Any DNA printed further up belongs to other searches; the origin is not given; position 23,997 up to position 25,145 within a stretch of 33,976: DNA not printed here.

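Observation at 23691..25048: Two-gene cassette (Zn-ribbon nuclease + VOC protein) splits the rpsG-fusA junction of the str operon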

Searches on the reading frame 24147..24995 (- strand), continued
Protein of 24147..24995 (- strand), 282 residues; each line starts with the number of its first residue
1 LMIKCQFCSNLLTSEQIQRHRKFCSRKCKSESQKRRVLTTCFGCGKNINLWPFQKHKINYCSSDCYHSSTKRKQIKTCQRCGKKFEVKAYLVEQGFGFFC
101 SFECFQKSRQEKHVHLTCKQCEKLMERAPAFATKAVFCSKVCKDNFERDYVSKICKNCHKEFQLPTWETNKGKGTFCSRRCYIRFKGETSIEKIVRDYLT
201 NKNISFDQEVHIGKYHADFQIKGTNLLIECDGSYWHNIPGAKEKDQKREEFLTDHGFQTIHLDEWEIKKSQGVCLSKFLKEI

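Call 27: find_related_loci(query=A1, collection=metagenome_contigs, flank=6000)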
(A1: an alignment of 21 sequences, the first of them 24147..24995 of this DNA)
Query A1 (282 aa) in metagenome_contigs; peptide patterns used: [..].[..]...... (x = any residue, [..] = any of these).
600 stretches matched a pattern (row limit reached: there are more); 518 encode a relative of the query (tblastn E <= 1e-3); the best 80 are kept; 80 distinct loci.
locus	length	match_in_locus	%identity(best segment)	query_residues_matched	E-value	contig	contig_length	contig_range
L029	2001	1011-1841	49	3-279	1e-90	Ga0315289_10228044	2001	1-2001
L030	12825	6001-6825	51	5-279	6e-86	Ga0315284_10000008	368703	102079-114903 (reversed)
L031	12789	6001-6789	48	12-275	4e-76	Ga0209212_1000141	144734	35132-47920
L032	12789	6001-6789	48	12-275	4e-76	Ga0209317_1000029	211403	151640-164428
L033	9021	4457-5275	42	1-276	7e-69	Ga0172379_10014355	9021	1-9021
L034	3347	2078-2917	39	1-281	7e-69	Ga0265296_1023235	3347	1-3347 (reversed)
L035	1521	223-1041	40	1-279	2e-68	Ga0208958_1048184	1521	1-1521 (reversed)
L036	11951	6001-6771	40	22-279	8e-64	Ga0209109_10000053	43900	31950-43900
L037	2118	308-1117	37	11-281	2e-63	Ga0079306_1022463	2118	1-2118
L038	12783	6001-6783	38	1-267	1e-61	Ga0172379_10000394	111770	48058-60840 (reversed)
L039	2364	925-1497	36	22-270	2e-42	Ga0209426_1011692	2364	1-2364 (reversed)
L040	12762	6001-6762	32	22-270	6e-35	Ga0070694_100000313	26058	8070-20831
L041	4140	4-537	38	55-279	2e-34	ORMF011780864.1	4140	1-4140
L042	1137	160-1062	30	15-282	6e-35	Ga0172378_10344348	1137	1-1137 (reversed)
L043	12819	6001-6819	28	1-282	8e-33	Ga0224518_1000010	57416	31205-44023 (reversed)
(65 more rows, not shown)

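Call 28: find_related_loci(query=A1, collection=viral_contigs, flank=6000)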
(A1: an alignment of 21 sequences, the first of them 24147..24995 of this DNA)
Query A1 (282 aa) in viral_contigs; peptide patterns used: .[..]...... (x = any residue, [..] = any of these).
516 stretches matched a pattern; 455 encode a relative of the query (tblastn E <= 1e-3); the best 80 are kept; 80 distinct loci.
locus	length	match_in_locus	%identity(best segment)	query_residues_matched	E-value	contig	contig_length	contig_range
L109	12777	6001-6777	34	5-273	5e-36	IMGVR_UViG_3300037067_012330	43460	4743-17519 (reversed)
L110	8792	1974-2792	28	1-282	1e-32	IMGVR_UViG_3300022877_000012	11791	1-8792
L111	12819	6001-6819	28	1-282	1e-32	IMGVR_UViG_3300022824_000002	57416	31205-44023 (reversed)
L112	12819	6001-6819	28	1-282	1e-32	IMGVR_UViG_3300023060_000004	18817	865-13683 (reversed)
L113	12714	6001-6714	32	21-273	5e-32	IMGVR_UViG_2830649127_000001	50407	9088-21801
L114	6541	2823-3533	31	40-273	3e-31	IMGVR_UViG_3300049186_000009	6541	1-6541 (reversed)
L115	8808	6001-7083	25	5-282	6e-31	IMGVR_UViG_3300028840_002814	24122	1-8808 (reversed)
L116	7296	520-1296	28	4-273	5e-31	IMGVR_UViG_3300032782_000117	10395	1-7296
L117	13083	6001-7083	25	5-282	6e-31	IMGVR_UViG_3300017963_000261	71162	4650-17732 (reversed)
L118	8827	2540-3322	31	5-281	3e-30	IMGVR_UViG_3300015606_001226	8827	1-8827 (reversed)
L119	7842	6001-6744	30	41-267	5e-30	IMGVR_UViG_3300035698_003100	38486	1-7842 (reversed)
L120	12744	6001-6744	30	41-267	5e-30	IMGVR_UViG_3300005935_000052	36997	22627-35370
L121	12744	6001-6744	30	41-267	5e-30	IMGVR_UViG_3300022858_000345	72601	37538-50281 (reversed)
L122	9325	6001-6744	30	41-267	5e-30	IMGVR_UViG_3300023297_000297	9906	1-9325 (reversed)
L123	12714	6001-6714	32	34-264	2e-29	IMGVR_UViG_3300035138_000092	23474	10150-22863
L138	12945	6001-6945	28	23-279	5e-25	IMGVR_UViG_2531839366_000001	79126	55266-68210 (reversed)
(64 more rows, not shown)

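Call 34: predict_structure(alignment_id=A1)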
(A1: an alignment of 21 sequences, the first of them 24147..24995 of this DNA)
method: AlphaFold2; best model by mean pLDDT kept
length: 282 residues; sequences in the alignment: 21
mean_pLDDT: 89.2   pTM: 0.42
mean pLDDT of the five models: 89.2, 88.8, 88.7, 88.6, 88.0
residues with pLDDT >= 90: 167; 70-90: 108; 50-70: 7; < 50: 0
segments of 3 or more residues with pLDDT < 50: none
pLDDT, mean of each block of 10 residues (from residue 1): 91 95 94 88 88 80 85 93 93 90 93 93 93 88 91 93 90 86 73 91 94 93 94 78 87 94 89 85 64
secondary structure, 60 per line:
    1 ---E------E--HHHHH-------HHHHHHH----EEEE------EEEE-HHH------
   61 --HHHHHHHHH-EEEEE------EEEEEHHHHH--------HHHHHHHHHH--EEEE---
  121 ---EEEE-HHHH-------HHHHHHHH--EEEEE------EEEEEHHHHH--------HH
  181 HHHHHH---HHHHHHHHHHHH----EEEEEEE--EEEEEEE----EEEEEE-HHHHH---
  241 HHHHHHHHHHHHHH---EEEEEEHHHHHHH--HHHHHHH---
elements in order: H14-18 H26-32 E37-40 E47-50 H63-71 E73-77 E84-88 H89-93 H102-111 E114-117 E124-127 H129-132 H140-147 E150-154 E161-165 H166-170 H179-186 H190-201 E206-212 E215-221 E226-231 H233-237 H241-254 E258-263 H264-270 H273-279

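Call 38: fold_search(model_id=the predicted structure, library=pdb)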
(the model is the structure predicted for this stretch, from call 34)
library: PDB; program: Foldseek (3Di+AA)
matches with E <= 10: 375; with E <= 0.001: 2
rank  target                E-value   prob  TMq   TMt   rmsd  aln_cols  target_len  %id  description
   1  3r3p_A                1.0e-04  1.00  0.27  0.73   2.9        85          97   22  Homing Endonuclease I-Bth0305I Catalytic Domain (released 2011-10-05)
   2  3r3p_B                1.8e-04  1.00  0.28  0.72   3.7        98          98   20  Homing Endonuclease I-Bth0305I Catalytic Domain (released 2011-10-05)
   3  9i05_Xv               2.7e-03  1.00  0.27  0.20   8.3       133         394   15  Cryo-EM structure of the large subunit of the mitochondrial ribosome from Toxoplasma gondii (released 2025-06-11)
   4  9i05_Xl               2.9e-03  1.00  0.26  0.19   8.5       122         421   19  Cryo-EM structure of the large subunit of the mitochondrial ribosome from Toxoplasma gondii (released 2025-06-11)
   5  9g6k_Li               3.7e-03  1.00  0.25  0.15   3.2        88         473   17  LSU structure derived from the LSU sample of the mitoribosome from T. gondii. (released 2024-12-11)
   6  9i05_Xr               4.4e-03  1.00  0.28  0.18   4.3       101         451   14  Cryo-EM structure of the large subunit of the mitochondrial ribosome from Toxoplasma gondii (released 2025-06-11)
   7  5yel_B                6.4e-03  0.41  0.14  0.18  13.1       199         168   16  Crystal structure of CTCF ZFs6-11-gb7CSE (released 2017-11-29)
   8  1vsr                  7.6e-03  1.00  0.24  0.49   2.7        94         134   19  VERY SHORT PATCH REPAIR (VSR) ENDONUCLEASE FROM ESCHERICHIA COLI (released 1999-10-27)
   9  1cw0_A                8.6e-03  1.00  0.26  0.46   4.8       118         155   16  CRYSTAL STRUCTURE ANALYSIS OF VERY SHORT PATCH REPAIR (VSR) ENDONUCLEASE IN COMPLEX WITH A DUPLEX DNA (released 1999-12-12)
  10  9dou_A                1.1e-02  0.93  0.24  0.09  13.3       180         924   14  Taeniopygia guttata R2 retrotransposon (R2Tg) initiating target-primed reverse transcription (released 2025-05-21)
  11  3hrl                  1.4e-02  1.00  0.27  0.76   2.6        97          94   21  Crystal structure of a putative endonuclease-like protein (ngo0050) from neisseria gonorrhoeae (released 2009-06-30)
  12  9g6k_Lc               1.6e-02  1.00  0.28  0.17   8.3       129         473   16  LSU structure derived from the LSU sample of the mitoribosome from T. gondii. (released 2024-12-11)
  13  9i05_Xi               1.9e-02  1.00  0.25  0.17   3.3       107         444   14  Cryo-EM structure of the large subunit of the mitochondrial ribosome from Toxoplasma gondii (released 2025-06-11)
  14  6z1p_AS               2.4e-02  1.00  0.29  0.12   4.5       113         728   14  Structure of the mitochondrial ribosome from Tetrahymena thermophila (released 2020-06-24)
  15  9g6k_L9               3.5e-02  0.99  0.25  0.16   4.8       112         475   13  LSU structure derived from the LSU sample of the mitoribosome from T. gondii. (released 2024-12-11)
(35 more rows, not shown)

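Call 46: search_protein_families(library=phrogs, proteins=[window:24147-24995:-], max_evalue=0.01)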
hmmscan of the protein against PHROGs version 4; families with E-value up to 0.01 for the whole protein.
window:24147-24995:- (282 aa): 6 families
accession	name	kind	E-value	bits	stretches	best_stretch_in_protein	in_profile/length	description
phrog_1271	-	DNA, RNA and nucleotide metabolism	5.8e-18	66.4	2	1-149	115-245/361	HNH endonuclease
phrog_559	-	DNA, RNA and nucleotide metabolism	1.4e-12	48.2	1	3-279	154-412/607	HNH endonuclease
phrog_15471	-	DNA, RNA and nucleotide metabolism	7.1e-08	33.5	1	149-193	99-139/183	HNH endonuclease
phrog_2308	-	unknown function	1.6e-07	32.5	2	110-185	50-129/138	-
phrog_503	-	unknown function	0.0006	20.5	1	200-269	43-119/144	-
phrog_13076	-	DNA, RNA and nucleotide metabolism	0.0015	19.1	0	187-238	18-69/154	endonuclease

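Call 47: search_protein_families(library=padloc, proteins=[window:24147-24995:-], max_evalue=0.01)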
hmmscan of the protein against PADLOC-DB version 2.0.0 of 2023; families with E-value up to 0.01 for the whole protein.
window:24147-24995:- (282 aa): 3 families
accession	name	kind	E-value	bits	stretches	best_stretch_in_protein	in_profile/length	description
PDLC05009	PDC-S37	-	4.3e-05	19.4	1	188-259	1238-1315/1550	-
PDLC03678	HEase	-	0.00046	17.9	1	189-268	167-245/266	homing endonuclease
PDLC02868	DpdF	-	0.0033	13.2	1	216-266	83-132/1078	DpdF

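Call 65: find_encoding_contigs(protein=P0019, flank=5000, max_places=3)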
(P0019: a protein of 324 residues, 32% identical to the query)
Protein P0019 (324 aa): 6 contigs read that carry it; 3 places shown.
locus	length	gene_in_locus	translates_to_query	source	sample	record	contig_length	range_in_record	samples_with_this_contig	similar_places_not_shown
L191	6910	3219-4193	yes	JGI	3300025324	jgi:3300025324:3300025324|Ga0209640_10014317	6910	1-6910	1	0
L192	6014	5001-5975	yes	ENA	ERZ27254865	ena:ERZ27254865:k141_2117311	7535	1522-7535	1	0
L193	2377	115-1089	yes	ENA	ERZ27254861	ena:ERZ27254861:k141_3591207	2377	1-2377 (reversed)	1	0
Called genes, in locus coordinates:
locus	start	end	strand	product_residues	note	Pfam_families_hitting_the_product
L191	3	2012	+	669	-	?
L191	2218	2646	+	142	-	PF00164:Ribosom_S12_S23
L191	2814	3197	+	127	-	PF00177:Ribosomal_S7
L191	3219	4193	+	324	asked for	PF06467:zf-FCS (faint), PF04480:DUF559 (weak), PF18741:MTES_1575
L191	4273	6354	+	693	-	PF00009:GTP_EFTU, PF03144:GTP_EFTU_D2, PF22042:EF-G_D2, PF14492:EFG_III, PF16658:RF3_C, PF03764:EFG_IV, PF00679:EFG_C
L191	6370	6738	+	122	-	-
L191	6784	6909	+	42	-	?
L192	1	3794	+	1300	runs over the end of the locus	PF04563:RNA_pol_Rpb2_1, PF04561:RNA_pol_Rpb2_2, PF04565:RNA_pol_Rpb2_3, PF10385:RNA_pol_Rpb2_45, PF00562:RNA_pol_Rpb2_6, PF04560:RNA_pol_Rpb2_7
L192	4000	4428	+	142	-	PF00164:Ribosom_S12_S23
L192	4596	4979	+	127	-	PF00177:Ribosomal_S7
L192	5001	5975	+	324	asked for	PF06467:zf-FCS (faint), PF04480:DUF559 (weak), PF18741:MTES_1575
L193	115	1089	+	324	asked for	PF06467:zf-FCS (faint), PF04480:DUF559 (weak), PF18741:MTES_1575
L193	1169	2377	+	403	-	?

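Call 67: find_homologous_proteins(query=L191:4273-6354:+, max_evalue=1e-100)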
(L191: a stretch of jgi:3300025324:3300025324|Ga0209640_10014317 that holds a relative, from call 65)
Query L191:4273-6354:+ (693 aa): 8000 proteins with E <= 1e-100 among 8000 candidates; the best 120 are listed.
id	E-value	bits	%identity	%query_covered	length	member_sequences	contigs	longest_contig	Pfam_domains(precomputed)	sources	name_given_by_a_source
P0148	0.0e+0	1544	100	100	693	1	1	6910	PF00679.31,PF14492.13,PF00009.34,PF03764.25,PF16658.12,PF03144.32,PF22042.3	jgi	-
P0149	0.0e+0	1525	99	100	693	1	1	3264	PF00679.31,PF14492.13,PF00009.34,PF03764.25,PF16658.12,PF03144.32,PF22042.3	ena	-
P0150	0.0e+0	1503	97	100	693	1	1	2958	PF00679.31,PF14492.13,PF00009.34,PF03764.25,PF16658.12,PF03144.32,PF22042.3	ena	-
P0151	0.0e+0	1485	96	100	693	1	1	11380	PF00679.31,PF14492.13,PF00009.34,PF03764.25,PF16658.12,PF03144.32,PF22042.3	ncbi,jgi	-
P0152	0.0e+0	1483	95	100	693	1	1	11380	PF00679.31,PF14492.13,PF00009.34,PF03764.25,PF16658.12,PF03144.32,PF22042.3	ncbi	-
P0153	0.0e+0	1422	91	100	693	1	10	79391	PF00679.31,PF14492.13,PF00009.34,PF03764.25,PF16658.12,PF03144.32,PF22042.3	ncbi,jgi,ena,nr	ncbi:MAG TPA: elongation factor G [Anaerolineales bacterium]|nr:elongation factor G [Anaerolineales 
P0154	0.0e+0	1419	90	100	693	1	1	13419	PF00679.31,PF14492.13,PF00009.34,PF03764.25,PF16658.12,PF03144.32,PF22042.3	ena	-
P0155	0.0e+0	1419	90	100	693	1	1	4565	PF00679.31,PF14492.13,PF00009.34,PF03764.25,PF16658.12,PF03144.32,PF22042.3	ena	-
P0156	0.0e+0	1417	90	100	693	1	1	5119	PF00679.31,PF14492.13,PF00009.34,PF03764.25,PF16658.12,PF03144.32,PF22042.3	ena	-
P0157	0.0e+0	1375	88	100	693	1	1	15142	PF00679.31,PF14492.13,PF00009.34,PF03764.25,PF16658.12,PF03144.32,PF22042.3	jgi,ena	-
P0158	0.0e+0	1374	88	100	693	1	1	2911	PF00679.31,PF14492.13,PF00009.34,PF03764.25,PF16658.12,PF03144.32,PF22042.3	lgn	-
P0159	0.0e+0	1367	98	90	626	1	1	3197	PF00679.31,PF14492.13,PF00009.34,PF03764.25,PF16658.12,PF03144.32,PF22042.3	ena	-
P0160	0.0e+0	1353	86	100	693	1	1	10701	PF00679.31,PF14492.13,PF00009.34,PF03764.25,PF16658.12,PF03144.32,PF22042.3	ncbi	-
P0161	0.0e+0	1351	86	100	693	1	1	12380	PF00679.31,PF14492.13,PF00009.34,PF03764.25,PF16658.12,PF03144.32,PF22042.3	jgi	jgi:elongation factor G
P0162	0.0e+0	1351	87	100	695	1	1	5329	PF00679.31,PF14492.13,PF00009.34,PF03764.25,PF16658.12,PF03144.32,PF22042.3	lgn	-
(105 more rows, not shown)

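Call 68: search_protein_families(library=pfam, proteins=[L040:50-2566:+, L040:2583-3239:+, L040:5692-6792:+, L040:8347-9762:-, L040:9759-10790:-, L040:4048-4635:-, L040:5341-7842:-, L040:4805-5182:+], max_evalue=0.001)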
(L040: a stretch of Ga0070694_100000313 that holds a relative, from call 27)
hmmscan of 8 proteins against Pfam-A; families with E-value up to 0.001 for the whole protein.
L040:50-2566:+ (838 aa): 0 families

L040:2583-3239:+ (218 aa): 0 families

L040:5692-6792:+ (366 aa): 2 families
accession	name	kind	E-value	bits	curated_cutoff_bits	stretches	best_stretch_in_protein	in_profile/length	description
PF04480.18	DUF559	-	1.8e-13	50.7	20.6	1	286-356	25-95/109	Protein of unknown function (DUF559)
PF18741.7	MTES_1575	-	2.3e-10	40.9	38.2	1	285-352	8-79/96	REase_MTES_1575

L040:8347-9762:- (471 aa): 3 families
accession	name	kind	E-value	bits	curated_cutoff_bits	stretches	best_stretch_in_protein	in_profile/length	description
PF03796.21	DnaB_C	-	3.2e-99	331.9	27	1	191-456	1-255/255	DnaB-like helicase C terminal domain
PF00772.26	DnaB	-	3.7e-29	101.2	23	1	16-116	2-102/103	DnaB-like helicase N terminal domain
PF13481.12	AAA_25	-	2.2e-08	34.4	27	1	206-371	29-189/195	AAA domain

L040:9759-10790:- (343 aa): 0 families

L040:4048-4635:- (195 aa): 0 families

L040:5341-7842:- (833 aa): 1 family
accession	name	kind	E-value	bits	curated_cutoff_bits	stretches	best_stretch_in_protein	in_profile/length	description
PF01555.25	N6_N4_Mtase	-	7.8e-06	26.4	26.7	0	649-791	16-132/221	DNA methylase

L040:4805-5182:+ (125 aa): 0 families
